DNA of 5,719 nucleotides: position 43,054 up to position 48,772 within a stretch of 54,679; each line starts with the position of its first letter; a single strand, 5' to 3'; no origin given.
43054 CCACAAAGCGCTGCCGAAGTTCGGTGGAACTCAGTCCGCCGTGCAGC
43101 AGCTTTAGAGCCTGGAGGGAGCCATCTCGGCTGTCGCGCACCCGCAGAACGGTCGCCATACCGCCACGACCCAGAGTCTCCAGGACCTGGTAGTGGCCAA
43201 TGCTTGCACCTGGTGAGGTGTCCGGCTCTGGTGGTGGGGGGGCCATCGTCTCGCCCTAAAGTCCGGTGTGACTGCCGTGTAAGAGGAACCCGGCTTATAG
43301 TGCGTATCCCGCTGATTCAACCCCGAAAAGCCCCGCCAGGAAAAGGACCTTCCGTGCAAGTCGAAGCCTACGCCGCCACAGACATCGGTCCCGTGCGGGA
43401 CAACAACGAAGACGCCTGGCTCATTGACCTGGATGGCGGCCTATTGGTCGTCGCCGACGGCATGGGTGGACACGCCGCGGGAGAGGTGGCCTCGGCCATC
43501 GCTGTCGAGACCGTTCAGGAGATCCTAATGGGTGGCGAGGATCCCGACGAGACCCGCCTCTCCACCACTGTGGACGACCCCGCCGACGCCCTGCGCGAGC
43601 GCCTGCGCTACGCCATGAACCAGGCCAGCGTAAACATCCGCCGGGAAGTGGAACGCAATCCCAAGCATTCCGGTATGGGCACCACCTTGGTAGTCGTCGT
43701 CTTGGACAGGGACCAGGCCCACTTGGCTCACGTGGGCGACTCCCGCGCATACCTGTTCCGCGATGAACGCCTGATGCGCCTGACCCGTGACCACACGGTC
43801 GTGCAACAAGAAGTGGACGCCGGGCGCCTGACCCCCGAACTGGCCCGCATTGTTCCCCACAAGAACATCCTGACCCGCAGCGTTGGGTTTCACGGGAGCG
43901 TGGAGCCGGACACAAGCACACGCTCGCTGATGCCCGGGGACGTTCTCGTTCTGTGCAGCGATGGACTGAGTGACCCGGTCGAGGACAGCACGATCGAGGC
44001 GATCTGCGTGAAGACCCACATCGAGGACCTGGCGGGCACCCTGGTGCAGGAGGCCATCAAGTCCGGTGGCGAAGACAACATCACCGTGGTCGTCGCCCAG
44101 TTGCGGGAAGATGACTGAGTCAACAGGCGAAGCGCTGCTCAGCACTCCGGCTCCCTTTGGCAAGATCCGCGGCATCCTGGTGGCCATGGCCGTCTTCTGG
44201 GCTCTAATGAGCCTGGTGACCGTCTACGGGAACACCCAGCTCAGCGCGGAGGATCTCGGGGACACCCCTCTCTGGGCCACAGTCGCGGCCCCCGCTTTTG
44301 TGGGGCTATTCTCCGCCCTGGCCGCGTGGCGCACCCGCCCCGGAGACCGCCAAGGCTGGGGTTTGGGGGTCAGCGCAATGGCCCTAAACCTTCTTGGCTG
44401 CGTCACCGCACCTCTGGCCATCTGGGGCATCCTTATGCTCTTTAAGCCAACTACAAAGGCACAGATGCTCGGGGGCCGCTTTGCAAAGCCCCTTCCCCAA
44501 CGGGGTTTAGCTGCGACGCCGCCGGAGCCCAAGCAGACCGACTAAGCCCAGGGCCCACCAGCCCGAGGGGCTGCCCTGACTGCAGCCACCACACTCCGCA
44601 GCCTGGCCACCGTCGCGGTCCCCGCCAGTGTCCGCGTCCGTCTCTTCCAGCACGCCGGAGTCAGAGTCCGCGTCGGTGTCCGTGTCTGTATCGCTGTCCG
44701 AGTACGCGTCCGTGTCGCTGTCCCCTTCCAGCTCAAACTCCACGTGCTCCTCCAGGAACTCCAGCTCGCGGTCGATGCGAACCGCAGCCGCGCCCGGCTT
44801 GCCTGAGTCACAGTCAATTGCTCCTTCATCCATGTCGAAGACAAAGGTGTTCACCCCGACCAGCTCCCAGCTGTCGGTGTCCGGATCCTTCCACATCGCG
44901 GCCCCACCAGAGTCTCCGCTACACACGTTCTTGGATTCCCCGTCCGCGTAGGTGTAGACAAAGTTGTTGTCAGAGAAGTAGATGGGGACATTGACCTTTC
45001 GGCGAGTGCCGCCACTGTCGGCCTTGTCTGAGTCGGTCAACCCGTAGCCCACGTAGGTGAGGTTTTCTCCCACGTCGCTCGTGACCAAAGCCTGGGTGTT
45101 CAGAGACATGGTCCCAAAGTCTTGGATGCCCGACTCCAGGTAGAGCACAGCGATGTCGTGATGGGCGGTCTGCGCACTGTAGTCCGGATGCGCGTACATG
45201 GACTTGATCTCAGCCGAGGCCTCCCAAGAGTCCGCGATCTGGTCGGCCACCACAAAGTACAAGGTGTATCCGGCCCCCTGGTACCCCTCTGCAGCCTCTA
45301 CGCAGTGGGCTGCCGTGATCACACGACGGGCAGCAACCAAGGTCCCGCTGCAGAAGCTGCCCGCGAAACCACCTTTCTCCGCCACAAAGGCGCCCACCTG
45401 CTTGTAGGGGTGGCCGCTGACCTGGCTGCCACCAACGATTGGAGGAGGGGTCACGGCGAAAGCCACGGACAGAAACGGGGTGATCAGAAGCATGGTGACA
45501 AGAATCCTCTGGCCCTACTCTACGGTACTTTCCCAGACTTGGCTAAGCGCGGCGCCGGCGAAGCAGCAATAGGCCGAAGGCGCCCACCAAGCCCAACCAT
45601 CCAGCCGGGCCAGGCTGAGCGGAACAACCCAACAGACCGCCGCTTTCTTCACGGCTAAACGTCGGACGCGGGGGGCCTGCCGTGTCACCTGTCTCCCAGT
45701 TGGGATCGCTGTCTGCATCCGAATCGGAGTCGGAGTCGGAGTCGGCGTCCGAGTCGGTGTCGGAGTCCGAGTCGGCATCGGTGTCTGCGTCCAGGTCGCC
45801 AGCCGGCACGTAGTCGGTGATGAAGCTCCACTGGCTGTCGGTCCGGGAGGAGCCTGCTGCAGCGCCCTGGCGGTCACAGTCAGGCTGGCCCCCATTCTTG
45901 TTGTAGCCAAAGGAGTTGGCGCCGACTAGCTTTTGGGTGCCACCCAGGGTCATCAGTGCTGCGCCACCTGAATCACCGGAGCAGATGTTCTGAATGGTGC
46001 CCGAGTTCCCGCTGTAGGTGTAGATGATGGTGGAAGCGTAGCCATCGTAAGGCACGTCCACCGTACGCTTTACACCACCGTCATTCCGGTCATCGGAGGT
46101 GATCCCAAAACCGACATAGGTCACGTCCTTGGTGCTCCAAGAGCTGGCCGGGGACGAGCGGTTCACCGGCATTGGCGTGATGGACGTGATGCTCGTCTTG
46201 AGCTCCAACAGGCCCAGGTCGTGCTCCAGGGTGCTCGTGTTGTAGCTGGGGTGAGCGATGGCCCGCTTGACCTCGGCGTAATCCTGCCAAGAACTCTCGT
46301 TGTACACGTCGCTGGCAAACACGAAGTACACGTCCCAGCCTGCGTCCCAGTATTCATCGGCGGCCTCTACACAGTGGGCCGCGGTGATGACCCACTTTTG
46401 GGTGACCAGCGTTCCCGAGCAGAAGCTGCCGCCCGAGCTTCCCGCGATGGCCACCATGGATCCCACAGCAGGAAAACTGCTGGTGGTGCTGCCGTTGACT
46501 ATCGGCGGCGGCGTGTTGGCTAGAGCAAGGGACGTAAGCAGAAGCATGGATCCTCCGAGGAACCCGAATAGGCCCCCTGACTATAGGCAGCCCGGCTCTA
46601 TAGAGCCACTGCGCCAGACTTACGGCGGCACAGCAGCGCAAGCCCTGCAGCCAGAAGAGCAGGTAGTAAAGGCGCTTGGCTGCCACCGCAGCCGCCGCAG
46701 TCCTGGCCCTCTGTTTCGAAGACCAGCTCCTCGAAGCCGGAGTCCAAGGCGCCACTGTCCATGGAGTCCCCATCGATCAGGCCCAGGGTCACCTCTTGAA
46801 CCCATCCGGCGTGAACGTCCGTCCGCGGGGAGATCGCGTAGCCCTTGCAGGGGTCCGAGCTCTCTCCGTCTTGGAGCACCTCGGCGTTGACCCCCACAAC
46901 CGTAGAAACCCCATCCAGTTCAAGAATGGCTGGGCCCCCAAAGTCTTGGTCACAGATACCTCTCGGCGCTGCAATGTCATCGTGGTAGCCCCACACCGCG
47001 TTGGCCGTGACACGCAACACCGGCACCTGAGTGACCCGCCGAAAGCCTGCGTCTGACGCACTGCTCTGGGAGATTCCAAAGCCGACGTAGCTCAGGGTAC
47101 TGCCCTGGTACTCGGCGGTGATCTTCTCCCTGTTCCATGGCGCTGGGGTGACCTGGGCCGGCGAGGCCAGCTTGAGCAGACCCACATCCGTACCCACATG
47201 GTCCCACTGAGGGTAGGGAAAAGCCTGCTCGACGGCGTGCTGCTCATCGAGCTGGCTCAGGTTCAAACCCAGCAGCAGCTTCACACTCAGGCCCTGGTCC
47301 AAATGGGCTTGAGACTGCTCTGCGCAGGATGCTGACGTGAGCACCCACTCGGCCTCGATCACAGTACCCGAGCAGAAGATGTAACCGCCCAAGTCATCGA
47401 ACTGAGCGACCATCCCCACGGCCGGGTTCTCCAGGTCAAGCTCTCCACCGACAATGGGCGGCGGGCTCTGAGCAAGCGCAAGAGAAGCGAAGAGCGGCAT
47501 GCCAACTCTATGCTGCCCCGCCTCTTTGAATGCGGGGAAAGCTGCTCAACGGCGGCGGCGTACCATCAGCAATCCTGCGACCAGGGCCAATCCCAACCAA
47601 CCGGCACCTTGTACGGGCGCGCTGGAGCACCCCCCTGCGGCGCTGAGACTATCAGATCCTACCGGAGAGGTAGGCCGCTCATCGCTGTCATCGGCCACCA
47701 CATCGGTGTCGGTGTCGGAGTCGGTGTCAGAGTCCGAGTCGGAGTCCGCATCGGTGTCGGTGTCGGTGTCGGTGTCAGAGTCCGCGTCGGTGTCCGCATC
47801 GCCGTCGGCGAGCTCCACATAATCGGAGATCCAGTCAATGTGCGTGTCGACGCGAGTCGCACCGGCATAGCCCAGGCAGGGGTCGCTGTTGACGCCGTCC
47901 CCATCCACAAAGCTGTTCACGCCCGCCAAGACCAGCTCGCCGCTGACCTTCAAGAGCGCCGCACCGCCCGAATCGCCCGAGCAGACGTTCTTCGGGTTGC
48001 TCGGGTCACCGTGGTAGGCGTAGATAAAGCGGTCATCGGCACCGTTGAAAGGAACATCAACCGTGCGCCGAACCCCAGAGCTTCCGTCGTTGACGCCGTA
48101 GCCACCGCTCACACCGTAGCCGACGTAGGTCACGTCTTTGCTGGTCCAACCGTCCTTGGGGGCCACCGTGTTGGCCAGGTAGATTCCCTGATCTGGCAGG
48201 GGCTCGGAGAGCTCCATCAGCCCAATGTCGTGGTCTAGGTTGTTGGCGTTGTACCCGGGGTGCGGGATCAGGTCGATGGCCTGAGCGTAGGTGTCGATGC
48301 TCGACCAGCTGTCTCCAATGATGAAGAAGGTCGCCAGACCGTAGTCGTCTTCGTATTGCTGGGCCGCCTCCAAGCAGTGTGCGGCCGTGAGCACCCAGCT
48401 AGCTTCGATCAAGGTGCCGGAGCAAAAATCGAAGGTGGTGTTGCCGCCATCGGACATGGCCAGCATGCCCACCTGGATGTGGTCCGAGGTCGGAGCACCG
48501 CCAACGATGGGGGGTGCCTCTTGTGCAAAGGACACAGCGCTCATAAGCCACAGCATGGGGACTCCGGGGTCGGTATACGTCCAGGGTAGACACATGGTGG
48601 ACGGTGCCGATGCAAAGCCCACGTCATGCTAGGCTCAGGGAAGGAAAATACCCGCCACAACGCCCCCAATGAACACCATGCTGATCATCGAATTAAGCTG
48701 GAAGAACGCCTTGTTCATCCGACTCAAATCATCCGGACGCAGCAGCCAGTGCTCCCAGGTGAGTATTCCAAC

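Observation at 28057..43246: Array of four kinase / P-loop NTPase / TPR giants, each paired with a small stress or signalling gene, showing reciprocal motif degeneration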

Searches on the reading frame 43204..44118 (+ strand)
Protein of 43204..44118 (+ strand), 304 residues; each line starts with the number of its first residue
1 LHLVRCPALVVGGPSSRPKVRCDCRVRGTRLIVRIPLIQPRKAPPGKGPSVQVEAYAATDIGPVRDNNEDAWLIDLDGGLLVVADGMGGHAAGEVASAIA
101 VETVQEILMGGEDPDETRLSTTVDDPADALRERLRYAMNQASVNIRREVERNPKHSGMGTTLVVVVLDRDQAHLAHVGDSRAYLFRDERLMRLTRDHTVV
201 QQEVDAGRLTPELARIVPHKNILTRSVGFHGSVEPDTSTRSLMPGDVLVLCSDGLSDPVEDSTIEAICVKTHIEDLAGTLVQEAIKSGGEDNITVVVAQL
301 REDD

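Call 4: search_protein_families(library=pfam, proteins=[window:43204-44118:+], max_evalue=0.01)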
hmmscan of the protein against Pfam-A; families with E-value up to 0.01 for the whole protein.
window:43204-44118:+ (304 aa): 3 families
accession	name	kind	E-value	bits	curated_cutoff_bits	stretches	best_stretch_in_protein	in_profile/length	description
PF13672.11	PP2C_2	-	2.9e-18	66.6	24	1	66-263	10-182/209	Protein phosphatase 2C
PF00481.26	PP2C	-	9.2e-16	58.7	20.3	1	80-293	36-255/255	Protein phosphatase 2C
PF07228.17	SpoIIE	-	8.1e-08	32.9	25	1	80-300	6-191/192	Stage II sporulation protein E (SpoIIE)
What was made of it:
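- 43354..44118 (+): PP2C (Stp1/IreP-type) Ser/Thr phosphatase, divergent from K5. It is the only ancient small-gene partner of the cassette. Pfam PP2C/PP2C_2 (call 4).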

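Call 22: search_protein_families(library=padloc, proteins=[window:43204-44118:+], max_evalue=0.001)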
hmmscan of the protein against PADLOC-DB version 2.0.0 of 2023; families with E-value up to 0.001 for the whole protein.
window:43204-44118:+ (304 aa): 1 family
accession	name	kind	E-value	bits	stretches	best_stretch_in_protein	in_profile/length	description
PDLC04518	PDC-M21C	-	8.6e-11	39.5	1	57-254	7-185/243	-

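Call 23: search_protein_families(library=ncbifam, proteins=[window:43204-44118:+], max_evalue=0.001)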
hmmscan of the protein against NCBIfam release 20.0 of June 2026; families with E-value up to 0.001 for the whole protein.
window:43204-44118:+ (304 aa): 3 families
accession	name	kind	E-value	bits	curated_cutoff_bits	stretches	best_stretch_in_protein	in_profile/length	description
NF033484.1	Stp1_PP2C_phos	equivalog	2.5e-69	233.3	230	1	59-298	2-231/232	Stp1/IreP family PP2C-type Ser/Thr phosphatase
NF011149.0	PRK14559.1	equivalog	1.6e-38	132.9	374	1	51-300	370-631/642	serine/threonine phosphatase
TIGR02865.1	spore_II_E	equivalog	0.00017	19.8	490.8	1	227-300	679-763/764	stage II sporulation protein E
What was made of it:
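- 43354..44118 (+): NCBIfam Stp1_PP2C_phos scores 233.3 bits against a cut-off of 230 (call 23).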

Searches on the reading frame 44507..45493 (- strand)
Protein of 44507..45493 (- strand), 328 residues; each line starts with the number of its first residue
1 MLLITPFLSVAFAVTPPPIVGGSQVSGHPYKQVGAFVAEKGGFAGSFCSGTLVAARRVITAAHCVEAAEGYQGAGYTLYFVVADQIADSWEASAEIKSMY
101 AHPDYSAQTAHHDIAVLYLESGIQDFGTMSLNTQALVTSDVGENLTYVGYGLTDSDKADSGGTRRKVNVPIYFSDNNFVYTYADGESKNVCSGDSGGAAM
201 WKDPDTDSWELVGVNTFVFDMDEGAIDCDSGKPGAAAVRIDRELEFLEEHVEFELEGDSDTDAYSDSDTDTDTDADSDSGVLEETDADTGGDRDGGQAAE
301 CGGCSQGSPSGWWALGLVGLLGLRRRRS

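Call 4: search_protein_families(library=pfam, proteins=[window:44507-45493:-], max_evalue=0.01)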
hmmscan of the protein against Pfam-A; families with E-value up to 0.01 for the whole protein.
window:44507-45493:- (328 aa): 2 families
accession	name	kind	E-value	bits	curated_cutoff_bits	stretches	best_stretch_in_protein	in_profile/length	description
PF00089.32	Trypsin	-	3.2e-24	86.4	20.6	1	19-223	1-203/220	Trypsin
PF13365.12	Trypsin_2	-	2.6e-08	35.1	27.6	1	48-213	1-143/144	Trypsin-like peptidase domain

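Call 22: search_protein_families(library=padloc, proteins=[window:44507-45493:-], max_evalue=0.001)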
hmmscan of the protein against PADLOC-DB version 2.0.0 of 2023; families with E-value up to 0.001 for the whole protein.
window:44507-45493:- (328 aa): 2 families
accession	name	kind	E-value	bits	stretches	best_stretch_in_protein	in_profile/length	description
PDLC03855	LmuA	-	6.6e-10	36.9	1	49-220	18-175/425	-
PDLC02960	RT-Protease_XI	-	0.001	16.2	0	48-199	350-472/506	single gene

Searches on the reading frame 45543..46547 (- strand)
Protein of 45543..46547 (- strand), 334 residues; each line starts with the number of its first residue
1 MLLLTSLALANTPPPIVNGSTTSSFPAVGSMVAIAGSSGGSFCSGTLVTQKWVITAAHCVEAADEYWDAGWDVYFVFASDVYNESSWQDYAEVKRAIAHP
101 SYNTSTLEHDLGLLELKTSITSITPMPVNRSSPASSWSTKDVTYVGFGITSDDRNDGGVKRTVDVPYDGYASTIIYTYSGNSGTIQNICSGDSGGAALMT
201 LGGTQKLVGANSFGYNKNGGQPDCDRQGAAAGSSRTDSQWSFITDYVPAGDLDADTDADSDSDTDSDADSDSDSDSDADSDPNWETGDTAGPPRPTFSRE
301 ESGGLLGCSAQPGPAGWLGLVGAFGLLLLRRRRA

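Call 4: search_protein_families(library=pfam, proteins=[window:45543-46547:-], max_evalue=0.01)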
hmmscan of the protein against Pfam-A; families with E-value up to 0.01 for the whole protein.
window:45543-46547:- (334 aa): 2 families
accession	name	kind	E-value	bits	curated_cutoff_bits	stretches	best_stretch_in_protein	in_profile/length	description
PF00089.32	Trypsin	-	1.4e-25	90.8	20.6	1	29-220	13-204/220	Trypsin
PF13365.12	Trypsin_2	-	3.7e-08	34.7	27.6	1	43-183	1-131/144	Trypsin-like peptidase domain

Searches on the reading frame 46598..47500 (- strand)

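Call 7: search_protein_families(library=pfam, proteins=[window:46598-47500:-], max_evalue=0.001)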
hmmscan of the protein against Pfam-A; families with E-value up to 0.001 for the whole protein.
window:46598-47500:- (300 aa): 1 family
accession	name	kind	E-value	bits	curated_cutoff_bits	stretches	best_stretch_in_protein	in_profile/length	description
PF00089.32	Trypsin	-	1.2e-11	45.4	20.6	1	34-208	18-198/220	Trypsin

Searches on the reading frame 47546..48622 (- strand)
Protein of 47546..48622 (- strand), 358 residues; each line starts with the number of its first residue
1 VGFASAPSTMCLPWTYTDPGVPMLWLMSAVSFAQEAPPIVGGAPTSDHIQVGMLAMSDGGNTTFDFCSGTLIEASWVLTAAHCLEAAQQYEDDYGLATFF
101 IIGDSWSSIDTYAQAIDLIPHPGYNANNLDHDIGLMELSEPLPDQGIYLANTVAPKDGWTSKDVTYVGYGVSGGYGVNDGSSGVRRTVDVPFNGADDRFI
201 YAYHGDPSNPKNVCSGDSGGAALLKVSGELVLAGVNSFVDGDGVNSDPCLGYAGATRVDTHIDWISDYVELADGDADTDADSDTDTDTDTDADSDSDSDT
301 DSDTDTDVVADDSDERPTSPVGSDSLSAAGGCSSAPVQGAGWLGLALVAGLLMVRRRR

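Call 7: search_protein_families(library=pfam, proteins=[window:47546-48622:-], max_evalue=0.001)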
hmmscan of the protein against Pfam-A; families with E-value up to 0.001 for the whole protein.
window:47546-48622:- (358 aa): 1 family
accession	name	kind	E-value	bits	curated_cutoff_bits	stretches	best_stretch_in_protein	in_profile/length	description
PF00089.32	Trypsin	-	2e-23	83.8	20.6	1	39-265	1-220/220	Trypsin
